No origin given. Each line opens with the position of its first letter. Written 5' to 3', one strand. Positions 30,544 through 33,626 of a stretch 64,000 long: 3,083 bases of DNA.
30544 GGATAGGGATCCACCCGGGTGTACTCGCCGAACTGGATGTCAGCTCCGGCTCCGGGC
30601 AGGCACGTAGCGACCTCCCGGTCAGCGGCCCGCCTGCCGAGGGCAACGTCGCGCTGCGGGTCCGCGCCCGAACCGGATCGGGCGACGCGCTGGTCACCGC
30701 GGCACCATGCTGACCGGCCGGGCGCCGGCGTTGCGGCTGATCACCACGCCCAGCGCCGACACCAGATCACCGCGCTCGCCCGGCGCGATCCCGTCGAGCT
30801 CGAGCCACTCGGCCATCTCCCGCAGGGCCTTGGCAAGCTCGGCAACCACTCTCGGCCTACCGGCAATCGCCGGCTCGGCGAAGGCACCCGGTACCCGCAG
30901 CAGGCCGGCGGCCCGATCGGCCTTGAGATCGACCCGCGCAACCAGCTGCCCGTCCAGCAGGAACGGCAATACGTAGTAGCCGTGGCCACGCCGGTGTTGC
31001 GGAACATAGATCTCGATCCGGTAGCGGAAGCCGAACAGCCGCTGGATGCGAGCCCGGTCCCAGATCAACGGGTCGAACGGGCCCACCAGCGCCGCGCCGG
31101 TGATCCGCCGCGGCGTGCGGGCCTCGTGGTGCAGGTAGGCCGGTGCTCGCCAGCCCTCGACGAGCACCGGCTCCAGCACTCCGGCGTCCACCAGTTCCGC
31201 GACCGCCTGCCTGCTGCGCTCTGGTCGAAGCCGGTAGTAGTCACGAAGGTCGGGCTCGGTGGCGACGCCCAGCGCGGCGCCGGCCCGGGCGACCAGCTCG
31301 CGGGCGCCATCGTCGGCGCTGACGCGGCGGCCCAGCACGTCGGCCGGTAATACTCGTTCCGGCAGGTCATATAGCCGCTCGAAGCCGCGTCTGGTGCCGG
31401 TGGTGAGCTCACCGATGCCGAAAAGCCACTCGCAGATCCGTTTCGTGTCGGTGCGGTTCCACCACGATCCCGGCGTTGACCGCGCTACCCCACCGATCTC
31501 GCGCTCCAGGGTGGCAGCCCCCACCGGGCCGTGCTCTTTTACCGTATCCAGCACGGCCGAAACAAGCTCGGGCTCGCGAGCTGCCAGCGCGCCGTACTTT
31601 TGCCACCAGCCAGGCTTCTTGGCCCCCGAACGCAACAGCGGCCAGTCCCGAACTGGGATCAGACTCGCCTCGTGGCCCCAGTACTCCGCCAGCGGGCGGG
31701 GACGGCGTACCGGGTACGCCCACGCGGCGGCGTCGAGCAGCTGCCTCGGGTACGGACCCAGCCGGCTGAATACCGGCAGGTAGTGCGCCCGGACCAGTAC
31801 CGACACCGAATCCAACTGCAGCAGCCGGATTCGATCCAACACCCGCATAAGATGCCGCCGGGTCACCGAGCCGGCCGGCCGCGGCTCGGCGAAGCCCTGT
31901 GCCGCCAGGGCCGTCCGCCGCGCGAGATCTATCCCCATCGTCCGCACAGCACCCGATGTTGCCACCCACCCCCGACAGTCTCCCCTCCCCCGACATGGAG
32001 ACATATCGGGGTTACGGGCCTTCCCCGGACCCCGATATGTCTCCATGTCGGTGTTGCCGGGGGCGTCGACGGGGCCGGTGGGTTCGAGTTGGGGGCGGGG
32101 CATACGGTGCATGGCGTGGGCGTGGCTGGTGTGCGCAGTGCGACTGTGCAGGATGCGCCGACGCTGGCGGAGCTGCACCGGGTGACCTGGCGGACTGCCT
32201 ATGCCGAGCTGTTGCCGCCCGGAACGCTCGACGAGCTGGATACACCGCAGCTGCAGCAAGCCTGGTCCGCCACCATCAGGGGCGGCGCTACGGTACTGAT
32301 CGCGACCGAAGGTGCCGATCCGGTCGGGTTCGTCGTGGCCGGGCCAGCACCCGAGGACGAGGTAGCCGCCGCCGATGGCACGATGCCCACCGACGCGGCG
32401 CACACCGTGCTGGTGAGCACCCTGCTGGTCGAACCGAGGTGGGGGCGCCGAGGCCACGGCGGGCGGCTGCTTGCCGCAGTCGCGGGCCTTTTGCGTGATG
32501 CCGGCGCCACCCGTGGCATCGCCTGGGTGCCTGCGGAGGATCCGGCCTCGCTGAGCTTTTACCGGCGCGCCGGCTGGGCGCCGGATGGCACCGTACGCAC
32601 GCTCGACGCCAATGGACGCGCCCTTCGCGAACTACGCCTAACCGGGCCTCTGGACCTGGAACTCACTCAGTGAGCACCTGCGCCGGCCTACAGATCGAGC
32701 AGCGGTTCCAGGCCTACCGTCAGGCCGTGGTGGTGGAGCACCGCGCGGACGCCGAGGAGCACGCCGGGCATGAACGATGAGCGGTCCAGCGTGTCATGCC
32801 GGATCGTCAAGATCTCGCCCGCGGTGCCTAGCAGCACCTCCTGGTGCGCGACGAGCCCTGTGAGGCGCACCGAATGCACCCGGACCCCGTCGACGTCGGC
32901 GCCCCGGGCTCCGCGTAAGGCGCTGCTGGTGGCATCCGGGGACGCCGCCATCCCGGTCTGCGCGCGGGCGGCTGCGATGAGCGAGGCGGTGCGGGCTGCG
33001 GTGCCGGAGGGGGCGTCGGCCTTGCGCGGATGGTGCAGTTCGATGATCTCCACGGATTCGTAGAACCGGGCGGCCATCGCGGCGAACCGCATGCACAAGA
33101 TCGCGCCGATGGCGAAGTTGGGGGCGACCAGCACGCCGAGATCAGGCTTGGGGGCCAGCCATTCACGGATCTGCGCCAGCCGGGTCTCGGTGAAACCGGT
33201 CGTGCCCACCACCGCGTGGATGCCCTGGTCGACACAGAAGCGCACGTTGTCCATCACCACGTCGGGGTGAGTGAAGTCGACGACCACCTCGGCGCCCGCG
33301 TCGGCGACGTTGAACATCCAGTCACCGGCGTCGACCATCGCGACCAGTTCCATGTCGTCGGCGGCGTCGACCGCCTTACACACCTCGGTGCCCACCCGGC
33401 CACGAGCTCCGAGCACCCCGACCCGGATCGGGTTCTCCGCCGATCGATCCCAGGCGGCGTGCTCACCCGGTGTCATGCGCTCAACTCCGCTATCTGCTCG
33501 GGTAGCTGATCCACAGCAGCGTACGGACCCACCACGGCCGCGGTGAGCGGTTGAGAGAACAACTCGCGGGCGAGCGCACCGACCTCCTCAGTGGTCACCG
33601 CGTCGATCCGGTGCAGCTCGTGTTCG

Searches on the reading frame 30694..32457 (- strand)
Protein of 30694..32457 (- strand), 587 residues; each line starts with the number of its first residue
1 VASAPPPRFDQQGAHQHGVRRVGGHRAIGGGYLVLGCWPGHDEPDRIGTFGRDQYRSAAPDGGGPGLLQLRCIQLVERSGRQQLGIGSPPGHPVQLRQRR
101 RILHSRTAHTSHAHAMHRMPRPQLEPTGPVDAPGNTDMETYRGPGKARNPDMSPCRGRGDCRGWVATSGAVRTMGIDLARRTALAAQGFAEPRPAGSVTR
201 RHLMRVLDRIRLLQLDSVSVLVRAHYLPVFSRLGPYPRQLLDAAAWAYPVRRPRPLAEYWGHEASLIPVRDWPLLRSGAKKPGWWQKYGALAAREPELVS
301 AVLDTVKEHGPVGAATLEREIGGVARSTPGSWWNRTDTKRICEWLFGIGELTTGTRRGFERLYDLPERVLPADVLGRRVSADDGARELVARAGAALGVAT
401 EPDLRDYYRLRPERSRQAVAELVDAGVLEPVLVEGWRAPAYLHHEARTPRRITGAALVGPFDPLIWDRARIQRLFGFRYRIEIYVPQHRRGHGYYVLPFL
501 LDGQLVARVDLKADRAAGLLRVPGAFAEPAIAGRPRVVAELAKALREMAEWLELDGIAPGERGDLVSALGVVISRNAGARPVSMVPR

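Call 15: search_protein_families(library=pfam, proteins=[window:30694-32457:-])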
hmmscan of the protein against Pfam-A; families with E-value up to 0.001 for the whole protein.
window:30694-32457:- (587 aa): 1 family
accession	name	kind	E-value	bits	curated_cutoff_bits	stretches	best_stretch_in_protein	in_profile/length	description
PF06224.18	AlkZ-like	-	1.5e-61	209.3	25.9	1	208-551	2-329/329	DNA glycosylase AlkZ-like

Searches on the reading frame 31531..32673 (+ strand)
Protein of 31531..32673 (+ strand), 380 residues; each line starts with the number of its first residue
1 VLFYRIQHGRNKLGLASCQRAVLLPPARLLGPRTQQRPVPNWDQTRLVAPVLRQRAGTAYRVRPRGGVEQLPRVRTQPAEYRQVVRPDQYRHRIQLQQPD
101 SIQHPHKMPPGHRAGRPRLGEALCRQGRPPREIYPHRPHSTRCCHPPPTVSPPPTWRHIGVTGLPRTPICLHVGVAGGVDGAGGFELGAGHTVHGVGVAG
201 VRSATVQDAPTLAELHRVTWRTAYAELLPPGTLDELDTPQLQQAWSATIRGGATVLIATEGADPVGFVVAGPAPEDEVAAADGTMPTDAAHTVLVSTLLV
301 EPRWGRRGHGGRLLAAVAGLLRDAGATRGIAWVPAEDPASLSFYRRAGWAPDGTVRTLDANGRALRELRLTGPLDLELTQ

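Call 15: search_protein_families(library=pfam, proteins=[window:31531-32673:+])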
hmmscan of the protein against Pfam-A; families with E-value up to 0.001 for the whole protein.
window:31531-32673:+ (380 aa): 3 families
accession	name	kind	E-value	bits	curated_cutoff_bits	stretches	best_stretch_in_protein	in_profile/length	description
PF00583.31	Acetyltransf_1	-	1.4e-08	35.4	20.7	1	233-349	14-116/116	Acetyltransferase (GNAT) family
PF13508.13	Acetyltransf_7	-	1.1e-05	26.2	27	1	253-349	3-82/84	Acetyltransferase (GNAT) domain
PF08445.16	FR47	-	0.00033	21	22.1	1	295-349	24-77/86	FR47-like protein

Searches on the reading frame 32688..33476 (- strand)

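Call 15: search_protein_families(library=pfam, proteins=[window:32688-33476:-])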
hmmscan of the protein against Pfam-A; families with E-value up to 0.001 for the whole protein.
window:32688-33476:- (262 aa): 2 families
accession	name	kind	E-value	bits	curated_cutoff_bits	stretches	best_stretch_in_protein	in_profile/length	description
PF05173.19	DapB_C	-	9.4e-30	103.6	27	1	124-256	1-117/121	Dihydrodipicolinate reductase, C-terminus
PF01113.26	DapB_N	-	2.4e-26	92.7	25.6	1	17-121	1-124/124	Dihydrodipicolinate reductase, N-terminus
